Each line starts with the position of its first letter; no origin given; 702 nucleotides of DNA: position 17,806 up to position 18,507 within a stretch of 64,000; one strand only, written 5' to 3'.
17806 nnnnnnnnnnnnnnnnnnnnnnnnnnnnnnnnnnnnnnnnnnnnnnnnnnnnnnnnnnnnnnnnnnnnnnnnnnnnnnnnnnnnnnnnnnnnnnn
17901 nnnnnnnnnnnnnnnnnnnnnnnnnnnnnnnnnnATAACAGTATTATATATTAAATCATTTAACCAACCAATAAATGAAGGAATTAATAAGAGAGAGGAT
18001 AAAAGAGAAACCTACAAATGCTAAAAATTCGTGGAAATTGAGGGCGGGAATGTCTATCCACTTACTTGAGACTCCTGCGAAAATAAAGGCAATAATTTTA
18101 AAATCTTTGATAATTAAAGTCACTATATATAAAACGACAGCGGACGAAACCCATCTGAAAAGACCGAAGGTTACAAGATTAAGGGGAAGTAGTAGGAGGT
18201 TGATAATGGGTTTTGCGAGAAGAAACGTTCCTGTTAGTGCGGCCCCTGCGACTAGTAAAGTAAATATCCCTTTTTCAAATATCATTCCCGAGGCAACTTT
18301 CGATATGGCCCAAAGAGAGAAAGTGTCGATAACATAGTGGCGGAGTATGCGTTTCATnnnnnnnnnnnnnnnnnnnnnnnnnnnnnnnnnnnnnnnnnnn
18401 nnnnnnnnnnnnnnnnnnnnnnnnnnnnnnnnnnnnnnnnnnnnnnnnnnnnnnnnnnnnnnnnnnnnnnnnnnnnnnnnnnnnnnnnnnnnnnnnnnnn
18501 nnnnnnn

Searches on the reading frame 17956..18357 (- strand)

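Call 88: search_protein_families(library=pfam, proteins=[window:17956-18357:-], max_evalue=0.001)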
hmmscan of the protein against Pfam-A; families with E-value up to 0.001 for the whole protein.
window:17956-18357:- (133 aa): 1 family
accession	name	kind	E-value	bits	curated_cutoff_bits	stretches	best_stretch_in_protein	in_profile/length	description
PF04020.18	Phage_holin_4_2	-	4.7e-12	46.9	28.8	1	4-94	3-92/105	Mycobacterial 4 TMS phage holin, superfamily IV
